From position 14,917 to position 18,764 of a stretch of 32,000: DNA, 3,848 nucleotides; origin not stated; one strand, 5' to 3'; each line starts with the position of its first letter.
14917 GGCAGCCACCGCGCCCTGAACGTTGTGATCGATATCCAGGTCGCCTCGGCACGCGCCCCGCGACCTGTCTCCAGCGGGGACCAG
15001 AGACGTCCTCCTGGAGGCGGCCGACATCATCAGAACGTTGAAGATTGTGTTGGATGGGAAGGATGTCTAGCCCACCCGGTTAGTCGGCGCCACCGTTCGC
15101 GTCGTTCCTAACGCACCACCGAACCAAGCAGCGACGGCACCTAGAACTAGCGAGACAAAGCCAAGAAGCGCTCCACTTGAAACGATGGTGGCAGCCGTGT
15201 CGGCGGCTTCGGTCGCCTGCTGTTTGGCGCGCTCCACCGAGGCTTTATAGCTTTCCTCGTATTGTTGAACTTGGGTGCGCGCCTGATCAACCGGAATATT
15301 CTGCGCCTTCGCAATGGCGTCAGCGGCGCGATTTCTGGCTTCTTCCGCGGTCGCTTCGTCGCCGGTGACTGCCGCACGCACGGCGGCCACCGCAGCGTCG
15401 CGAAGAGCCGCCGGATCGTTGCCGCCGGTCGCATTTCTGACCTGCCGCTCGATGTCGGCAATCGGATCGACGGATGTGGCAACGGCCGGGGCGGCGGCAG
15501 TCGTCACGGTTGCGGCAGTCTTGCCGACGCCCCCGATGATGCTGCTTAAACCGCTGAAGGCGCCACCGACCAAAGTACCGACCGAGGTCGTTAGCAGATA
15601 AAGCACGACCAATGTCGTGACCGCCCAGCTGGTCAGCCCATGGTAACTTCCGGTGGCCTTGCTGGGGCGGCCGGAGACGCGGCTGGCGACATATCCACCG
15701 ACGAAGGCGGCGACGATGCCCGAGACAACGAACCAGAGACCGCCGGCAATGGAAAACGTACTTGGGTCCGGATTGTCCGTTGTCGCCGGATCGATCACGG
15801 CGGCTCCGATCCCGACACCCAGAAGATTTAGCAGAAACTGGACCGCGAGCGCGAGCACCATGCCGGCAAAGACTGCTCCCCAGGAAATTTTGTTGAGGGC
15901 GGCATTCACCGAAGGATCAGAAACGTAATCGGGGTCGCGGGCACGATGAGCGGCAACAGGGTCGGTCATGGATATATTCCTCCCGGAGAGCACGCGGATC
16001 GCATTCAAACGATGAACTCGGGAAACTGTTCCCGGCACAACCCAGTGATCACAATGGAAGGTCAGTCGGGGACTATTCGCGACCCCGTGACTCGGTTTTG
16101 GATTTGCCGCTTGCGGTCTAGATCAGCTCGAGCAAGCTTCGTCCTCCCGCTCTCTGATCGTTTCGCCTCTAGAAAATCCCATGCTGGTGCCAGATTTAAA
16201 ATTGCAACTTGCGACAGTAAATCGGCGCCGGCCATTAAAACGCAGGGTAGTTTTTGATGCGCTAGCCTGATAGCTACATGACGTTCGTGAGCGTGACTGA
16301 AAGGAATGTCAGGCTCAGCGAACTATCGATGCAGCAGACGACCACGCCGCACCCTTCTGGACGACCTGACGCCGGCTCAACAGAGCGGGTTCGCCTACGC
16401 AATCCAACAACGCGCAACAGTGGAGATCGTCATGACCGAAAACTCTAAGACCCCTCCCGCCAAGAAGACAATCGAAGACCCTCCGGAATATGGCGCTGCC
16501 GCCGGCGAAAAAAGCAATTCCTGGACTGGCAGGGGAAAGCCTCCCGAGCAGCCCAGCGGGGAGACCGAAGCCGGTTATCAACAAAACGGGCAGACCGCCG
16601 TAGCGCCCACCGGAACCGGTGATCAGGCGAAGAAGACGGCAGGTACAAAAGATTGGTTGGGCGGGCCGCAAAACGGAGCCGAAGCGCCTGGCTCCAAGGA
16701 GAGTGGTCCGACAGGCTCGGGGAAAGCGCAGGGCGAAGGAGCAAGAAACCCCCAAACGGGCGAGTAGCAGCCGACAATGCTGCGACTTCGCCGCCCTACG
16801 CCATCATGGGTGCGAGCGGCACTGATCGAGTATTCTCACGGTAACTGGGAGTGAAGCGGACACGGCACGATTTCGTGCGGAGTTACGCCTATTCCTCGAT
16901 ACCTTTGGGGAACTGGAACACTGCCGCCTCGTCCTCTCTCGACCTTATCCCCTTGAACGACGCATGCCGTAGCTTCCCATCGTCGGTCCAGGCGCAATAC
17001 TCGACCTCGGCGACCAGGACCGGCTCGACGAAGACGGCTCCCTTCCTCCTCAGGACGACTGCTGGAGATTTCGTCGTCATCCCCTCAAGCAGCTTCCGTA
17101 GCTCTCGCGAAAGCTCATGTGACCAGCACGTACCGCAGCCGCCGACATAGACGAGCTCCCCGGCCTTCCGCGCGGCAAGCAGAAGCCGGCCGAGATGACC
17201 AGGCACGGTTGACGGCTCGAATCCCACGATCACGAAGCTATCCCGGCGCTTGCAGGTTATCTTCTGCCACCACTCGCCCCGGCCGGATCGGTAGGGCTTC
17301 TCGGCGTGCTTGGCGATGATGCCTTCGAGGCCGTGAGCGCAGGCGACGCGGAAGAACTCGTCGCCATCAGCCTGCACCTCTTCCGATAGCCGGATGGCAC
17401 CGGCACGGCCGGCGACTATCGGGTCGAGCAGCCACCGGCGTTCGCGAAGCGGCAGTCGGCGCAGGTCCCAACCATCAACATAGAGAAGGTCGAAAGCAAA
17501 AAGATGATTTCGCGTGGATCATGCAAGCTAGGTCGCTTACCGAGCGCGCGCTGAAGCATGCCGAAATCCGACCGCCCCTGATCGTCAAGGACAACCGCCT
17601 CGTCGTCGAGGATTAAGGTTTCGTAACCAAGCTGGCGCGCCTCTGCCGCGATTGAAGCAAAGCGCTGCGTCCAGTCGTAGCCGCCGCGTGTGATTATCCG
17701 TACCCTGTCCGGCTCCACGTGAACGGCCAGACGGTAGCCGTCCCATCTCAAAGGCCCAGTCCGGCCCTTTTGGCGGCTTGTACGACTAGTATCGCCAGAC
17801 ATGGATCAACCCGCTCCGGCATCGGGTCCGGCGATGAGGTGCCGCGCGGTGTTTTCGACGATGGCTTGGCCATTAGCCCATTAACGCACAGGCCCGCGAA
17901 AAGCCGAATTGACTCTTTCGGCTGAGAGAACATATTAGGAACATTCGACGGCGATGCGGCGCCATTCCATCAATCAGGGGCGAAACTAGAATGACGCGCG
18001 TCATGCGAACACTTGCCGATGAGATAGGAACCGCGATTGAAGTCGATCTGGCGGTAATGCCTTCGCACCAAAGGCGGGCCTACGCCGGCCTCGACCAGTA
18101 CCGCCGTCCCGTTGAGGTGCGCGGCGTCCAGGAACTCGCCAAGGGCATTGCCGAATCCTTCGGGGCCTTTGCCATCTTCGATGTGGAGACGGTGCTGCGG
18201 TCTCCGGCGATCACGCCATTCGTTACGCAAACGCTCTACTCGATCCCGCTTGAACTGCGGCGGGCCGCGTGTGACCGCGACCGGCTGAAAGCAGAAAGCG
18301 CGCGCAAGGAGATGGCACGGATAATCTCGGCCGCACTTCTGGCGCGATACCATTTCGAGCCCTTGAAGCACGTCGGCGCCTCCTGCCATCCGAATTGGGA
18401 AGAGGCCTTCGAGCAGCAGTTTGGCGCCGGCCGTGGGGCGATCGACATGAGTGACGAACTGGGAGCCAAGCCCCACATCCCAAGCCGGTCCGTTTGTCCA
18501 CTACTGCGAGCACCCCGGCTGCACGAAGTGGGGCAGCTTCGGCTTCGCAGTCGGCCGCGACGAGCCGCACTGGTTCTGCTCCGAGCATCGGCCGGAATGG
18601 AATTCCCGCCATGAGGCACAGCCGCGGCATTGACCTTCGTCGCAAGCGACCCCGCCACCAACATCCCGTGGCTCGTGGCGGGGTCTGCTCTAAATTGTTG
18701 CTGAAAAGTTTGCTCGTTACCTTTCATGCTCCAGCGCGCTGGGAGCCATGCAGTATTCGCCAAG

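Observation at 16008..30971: The island is a hotspot of general-stress-response promoter motifs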

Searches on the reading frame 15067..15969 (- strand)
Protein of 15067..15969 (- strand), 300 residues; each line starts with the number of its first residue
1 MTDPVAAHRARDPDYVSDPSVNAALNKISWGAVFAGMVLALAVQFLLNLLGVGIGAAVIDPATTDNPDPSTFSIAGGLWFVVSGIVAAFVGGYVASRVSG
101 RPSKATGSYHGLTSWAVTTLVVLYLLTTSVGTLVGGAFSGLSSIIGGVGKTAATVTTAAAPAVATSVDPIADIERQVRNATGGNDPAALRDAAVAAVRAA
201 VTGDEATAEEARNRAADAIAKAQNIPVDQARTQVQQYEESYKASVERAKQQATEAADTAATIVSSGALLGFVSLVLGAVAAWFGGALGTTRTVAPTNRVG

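Call 14: search_protein_families(library=pfam, max_evalue=0.01, proteins=[window:15067-15969:-])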
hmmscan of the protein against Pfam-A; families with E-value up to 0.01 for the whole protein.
window:15067-15969:- (300 aa): 0 families

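Call 67: find_related_loci(query=window:15067-15969:-, collection=genome_contigs, flank=1500)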
Query window:15067-15969:- (300 aa) in genome_contigs; peptide patterns used: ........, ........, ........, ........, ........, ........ (x = any residue, [..] = any of these).
600 stretches matched a pattern (row limit reached: there are more); 6 encode a relative of the query (tblastn E <= 1e-3); 6 distinct loci.
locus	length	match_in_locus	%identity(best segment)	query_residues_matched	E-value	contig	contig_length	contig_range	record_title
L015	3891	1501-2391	86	1-297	4e-140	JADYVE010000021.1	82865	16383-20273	Ensifer sp. IC3342 NODE_21_length_82865_cov_13.9445_ID_2960, whole genome shotgun sequence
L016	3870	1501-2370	68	1-292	3e-111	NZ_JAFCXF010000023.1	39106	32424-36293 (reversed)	Pararhizobium sp. DWP3-4 NODE_23_length_39106_cov_67.355939, whole genome shotgun sequence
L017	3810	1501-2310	65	1-273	2e-89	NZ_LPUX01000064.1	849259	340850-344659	Sinorhizobium glycinis strain CCBAU 23380 scaffold5, whole genome shotgun sequence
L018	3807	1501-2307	53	25-296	6e-83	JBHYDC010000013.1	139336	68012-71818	MAG: Oharaeibacter sp. isolate CCAP1403_21_bin-017 CCAP1403_21_bin-017_c13, whole genome shotgun sequence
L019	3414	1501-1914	43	2-138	1e-28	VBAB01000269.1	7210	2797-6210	MAG: Alphaproteobacteria bacterium isolate AP_23 14_0903_02_30cm_scaffold_26782, whole genome shotgun sequence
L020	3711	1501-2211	29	28-240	6e-21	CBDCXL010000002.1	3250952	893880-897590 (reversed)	MAG: Nitrospinales bacterium isolate 4e79c772-6b72-4db0-bd25-b8212fbdc190 genome assembly, contig: contig_2, whole genom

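Call 70: search_protein_families(library=ncbifam, max_evalue=0.01, proteins=[window:15067-15969:-])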
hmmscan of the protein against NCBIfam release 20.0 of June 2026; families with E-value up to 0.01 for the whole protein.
window:15067-15969:- (300 aa): 0 families

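Call 94: search_dna_similar(query=window:15067-15969:-, collection=plasmids, mode=protein, max_rows=40, rows=spread, max_evalue=1e-10)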
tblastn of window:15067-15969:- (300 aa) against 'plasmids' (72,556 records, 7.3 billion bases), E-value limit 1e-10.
Records with a match: 125; places in all: 132; records where one place covers at least 80% of the query: 111.
Best place of each record, by identity: >=99% 18; 80-90% 13; 60-80% 56; <60% 38.
By first word of the organism name: Sinorhizobium 56; Rhizobium 30; Agrobacterium 10; Ensifer 4; Microvirga 4; Paracoccus 4; Shinella 2; Brucella 2; Pseudochrobactrum 2; Methylobacterium 2; and 9 more.
By predicted mobility (MOB-suite, as given by PLSDB): conjugative 56; non-mobilizable 49; mobilizable 20.
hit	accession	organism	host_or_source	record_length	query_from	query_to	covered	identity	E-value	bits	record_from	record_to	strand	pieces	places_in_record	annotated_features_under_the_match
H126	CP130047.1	Sinorhizobium meliloti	Medicago,Cell culture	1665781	1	300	100%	100.0%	5e-101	394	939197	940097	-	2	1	none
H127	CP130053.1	Sinorhizobium meliloti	Medicago,Cell culture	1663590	1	300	100%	100.0%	1e-119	384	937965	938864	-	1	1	PhnA-like protein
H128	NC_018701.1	Sinorhizobium meliloti Rm41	-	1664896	1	300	100%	100.0%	1e-119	384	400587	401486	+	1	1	none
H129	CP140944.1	Sinorhizobium meliloti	Medicago lupulina,whole organism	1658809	1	300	100%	100.0%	2e-119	384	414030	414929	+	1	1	PhnA-like protein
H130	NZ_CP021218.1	Sinorhizobium meliloti RU11/001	-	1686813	1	300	100%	100.0%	2e-119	384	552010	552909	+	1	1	none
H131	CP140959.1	Sinorhizobium meliloti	Medicago lupulina,whole organism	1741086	1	300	100%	100.0%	2e-119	384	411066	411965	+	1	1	PhnA-like protein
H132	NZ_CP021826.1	Sinorhizobium meliloti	Medicago truncatula,Single Cell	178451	1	300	100%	88.1%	8e-102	333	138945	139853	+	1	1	hypothetical protein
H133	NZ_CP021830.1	Sinorhizobium meliloti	Medicago truncatula,Single Cell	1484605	1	296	99%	85.8%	1e-94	313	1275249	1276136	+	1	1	record has no annotation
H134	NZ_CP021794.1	Sinorhizobium meliloti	Medicago sativa,Single Cell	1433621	1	297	99%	85.2%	1e-95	315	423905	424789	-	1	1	none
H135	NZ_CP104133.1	Sinorhizobium sp. K101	Phaseolus vulgaris,cell ...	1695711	1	297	99%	83.8%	2e-77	315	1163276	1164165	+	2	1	none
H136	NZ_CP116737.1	Agrobacterium pusense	-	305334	1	293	98%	73.4%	6e-78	265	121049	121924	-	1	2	hypothetical protein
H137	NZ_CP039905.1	Agrobacterium tumefaciens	-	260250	1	293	98%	72.7%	3e-78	265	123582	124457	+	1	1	hypothetical protein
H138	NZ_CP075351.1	Pseudochrobactrum algeriensis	Bos taurus,cell culture,lymph nodes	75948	1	293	98%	72.4%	1e-76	261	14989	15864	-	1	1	PhnA-like protein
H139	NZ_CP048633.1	Rhizobium oryzihabitans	cell,root,the root of rice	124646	1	293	98%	71.7%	9e-76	258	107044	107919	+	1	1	PhnA-like protein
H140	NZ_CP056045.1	Agrobacterium vitis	Vitis vinifera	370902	1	297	99%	68.7%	1e-70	243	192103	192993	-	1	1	hypothetical protein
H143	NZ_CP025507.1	Rhizobium leguminosarum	Pisum sativum,pea nodule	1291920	1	289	96%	69.2%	2e-72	249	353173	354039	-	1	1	record has no annotation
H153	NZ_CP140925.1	Sinorhizobium medicae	Medicago lupulina,whole organism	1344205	1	293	98%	53.0%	2e-47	177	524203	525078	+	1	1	record has no annotation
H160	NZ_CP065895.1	Paracoccus marcusii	Cancer pagurus,whole ...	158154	25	298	91%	47.6%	2e-31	130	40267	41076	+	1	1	PhnA-like protein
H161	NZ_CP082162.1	Bradyrhizobium sp. 195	Acmispon strigosus,cell culture,root ...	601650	25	251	76%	49.8%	7e-30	126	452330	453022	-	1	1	PhnA-like protein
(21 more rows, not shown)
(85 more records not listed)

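Call 95: get_annotated_region(hit=H137, flank=250)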
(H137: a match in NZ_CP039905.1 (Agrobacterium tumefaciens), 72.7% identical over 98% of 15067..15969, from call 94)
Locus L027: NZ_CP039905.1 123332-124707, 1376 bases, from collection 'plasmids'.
description: Agrobacterium tumefaciens strain CFBP6623 plasmid pAtCFBP6623a, complete sequence
organism: Agrobacterium tumefaciens (NCBI taxid 358)
taxonomy: Bacteria; Pseudomonadota; Alphaproteobacteria; Hyphomicrobiales; Rhizobiaceae; Agrobacterium; Agrobacterium tumefaciens
host: -; source: -; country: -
typing (MOB-suite, as given by PLSDB): conjugative; replicon rep_cluster_106; relaxase MOBQ; mating-pair formation MPF_T
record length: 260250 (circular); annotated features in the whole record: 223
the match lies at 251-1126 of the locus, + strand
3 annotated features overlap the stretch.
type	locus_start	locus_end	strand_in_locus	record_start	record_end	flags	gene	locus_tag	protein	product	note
CDS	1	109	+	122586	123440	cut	-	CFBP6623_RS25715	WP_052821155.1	DUF2382 domain-containing protein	-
CDS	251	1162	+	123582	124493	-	-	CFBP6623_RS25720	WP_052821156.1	hypothetical protein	-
CDS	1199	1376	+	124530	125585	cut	-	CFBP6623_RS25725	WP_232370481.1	L,D-transpeptidase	-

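Call 96: get_annotated_region(hit=H143, flank=250)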
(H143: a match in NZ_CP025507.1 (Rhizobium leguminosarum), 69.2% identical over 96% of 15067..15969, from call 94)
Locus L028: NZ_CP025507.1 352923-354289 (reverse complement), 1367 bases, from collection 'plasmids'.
description: Rhizobium leguminosarum bv. viciae strain UPM791 plasmid pRlvA, complete sequence
organism: Rhizobium leguminosarum (NCBI taxid 387)
taxonomy: Bacteria; Pseudomonadota; Alphaproteobacteria; Hyphomicrobiales; Rhizobiaceae; Rhizobium; Rhizobium leguminosarum
host: -; source: Pisum sativum,pea nodule; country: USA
typing (MOB-suite, as given by PLSDB): conjugative; replicon rep_cluster_96; relaxase MOBQ; mating-pair formation MPF_T
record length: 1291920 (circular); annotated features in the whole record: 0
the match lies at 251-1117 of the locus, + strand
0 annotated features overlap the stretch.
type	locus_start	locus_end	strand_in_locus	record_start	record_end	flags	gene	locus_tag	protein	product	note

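Call 97: get_annotated_region(hit=H160, flank=330)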
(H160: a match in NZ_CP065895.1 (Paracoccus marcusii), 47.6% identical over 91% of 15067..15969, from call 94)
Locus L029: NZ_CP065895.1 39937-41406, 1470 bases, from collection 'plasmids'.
description: Paracoccus marcusii strain CP157 plasmid pCP157_03, complete sequence
organism: Paracoccus marcusii (NCBI taxid 59779)
taxonomy: Bacteria; Pseudomonadota; Alphaproteobacteria; Rhodobacterales; Paracoccaceae; Paracoccus; Paracoccus marcusii
host: -; source: Cancer pagurus,whole organism,carapace,carapace; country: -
typing (MOB-suite, as given by PLSDB): non-mobilizable
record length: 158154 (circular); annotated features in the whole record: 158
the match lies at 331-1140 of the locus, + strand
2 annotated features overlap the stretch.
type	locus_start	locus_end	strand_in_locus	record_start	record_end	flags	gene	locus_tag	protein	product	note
CDS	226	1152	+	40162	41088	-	-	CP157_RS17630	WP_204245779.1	PhnA-like protein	-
CDS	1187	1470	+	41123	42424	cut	-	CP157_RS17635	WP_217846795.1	DUF2382 domain-containing protein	-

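Call 98: get_annotated_region(hit=H161, flank=330)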
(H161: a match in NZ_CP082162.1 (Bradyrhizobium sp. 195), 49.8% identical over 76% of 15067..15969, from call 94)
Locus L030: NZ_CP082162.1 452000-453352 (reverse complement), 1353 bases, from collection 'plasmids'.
description: Bradyrhizobium sp. 195 plasmid p195_1, complete sequence
organism: Bradyrhizobium sp. 195 (NCBI taxid 2782662)
taxonomy: Bacteria; Pseudomonadota; Alphaproteobacteria; Hyphomicrobiales; Nitrobacteraceae; Bradyrhizobium; Bradyrhizobium sp. 195
host: -; source: Acmispon strigosus,cell culture,root nodule; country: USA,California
typing (MOB-suite, as given by PLSDB): conjugative; relaxase MOBP; mating-pair formation MPF_T
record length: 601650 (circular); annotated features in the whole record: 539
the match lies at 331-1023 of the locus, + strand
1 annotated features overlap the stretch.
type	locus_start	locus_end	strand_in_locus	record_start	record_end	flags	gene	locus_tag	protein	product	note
CDS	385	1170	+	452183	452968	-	-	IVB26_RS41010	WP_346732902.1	PhnA-like protein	-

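Call 99: get_annotated_region(hit=H153, flank=250)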
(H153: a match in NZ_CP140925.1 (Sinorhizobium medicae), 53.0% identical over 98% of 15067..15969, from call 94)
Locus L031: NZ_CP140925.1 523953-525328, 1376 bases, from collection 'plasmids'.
description: Sinorhizobium medicae strain ml18 plasmid pSymA, complete sequence
organism: Sinorhizobium medicae (NCBI taxid 110321)
taxonomy: Bacteria; Pseudomonadota; Alphaproteobacteria; Hyphomicrobiales; Rhizobiaceae; Sinorhizobium; Sinorhizobium medicae
host: -; source: Medicago lupulina,whole organism; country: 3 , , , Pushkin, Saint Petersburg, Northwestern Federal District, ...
typing (MOB-suite, as given by PLSDB): conjugative; relaxase MOBQ; mating-pair formation MPF_T
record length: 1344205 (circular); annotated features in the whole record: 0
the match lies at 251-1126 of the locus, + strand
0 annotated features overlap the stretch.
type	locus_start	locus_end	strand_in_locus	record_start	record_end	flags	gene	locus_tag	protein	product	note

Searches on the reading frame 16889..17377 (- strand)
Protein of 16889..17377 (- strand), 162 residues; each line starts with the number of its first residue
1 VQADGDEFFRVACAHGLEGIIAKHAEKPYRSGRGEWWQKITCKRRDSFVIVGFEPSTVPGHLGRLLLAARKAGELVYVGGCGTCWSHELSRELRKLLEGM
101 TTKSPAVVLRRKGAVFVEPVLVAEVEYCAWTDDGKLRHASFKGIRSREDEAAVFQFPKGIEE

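Call 14: search_protein_families(library=pfam, max_evalue=0.01, proteins=[window:16889-17377:-])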
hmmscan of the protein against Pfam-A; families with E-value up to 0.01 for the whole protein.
window:16889-17377:- (162 aa): 2 families
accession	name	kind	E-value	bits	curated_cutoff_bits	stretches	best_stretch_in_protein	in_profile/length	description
PF04679.21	DNA_ligase_A_C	-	5.5e-20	72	27.5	1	60-146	3-92/94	ATP dependent DNA ligase C terminal region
PF01068.26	DNA_ligase_A_M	-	0.0033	17.6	26.2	0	6-40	168-203/204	ATP dependent DNA ligase domain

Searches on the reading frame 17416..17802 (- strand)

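Call 14: search_protein_families(library=pfam, max_evalue=0.01, proteins=[window:17416-17802:-])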
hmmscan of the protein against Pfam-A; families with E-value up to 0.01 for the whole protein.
window:17416-17802:- (128 aa): 1 family
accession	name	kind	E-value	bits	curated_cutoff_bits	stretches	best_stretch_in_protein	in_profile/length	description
PF01068.26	DNA_ligase_A_M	-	7.9e-09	35.9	26.2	1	19-87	27-100/204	ATP dependent DNA ligase domain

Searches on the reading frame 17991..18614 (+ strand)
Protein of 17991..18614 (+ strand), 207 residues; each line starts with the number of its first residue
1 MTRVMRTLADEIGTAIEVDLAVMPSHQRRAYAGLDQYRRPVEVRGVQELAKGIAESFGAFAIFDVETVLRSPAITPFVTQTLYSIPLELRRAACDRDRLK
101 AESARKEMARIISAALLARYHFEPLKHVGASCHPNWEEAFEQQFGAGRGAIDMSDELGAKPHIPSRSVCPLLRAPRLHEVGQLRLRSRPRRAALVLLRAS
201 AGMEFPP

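Call 14: search_protein_families(library=pfam, max_evalue=0.01, proteins=[window:17991-18614:+])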
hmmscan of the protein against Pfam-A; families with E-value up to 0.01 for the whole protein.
window:17991-18614:+ (207 aa): 0 families

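Call 70: search_protein_families(library=ncbifam, max_evalue=0.01, proteins=[window:17991-18614:+])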
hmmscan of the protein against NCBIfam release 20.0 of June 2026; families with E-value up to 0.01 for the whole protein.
window:17991-18614:+ (207 aa): 0 families
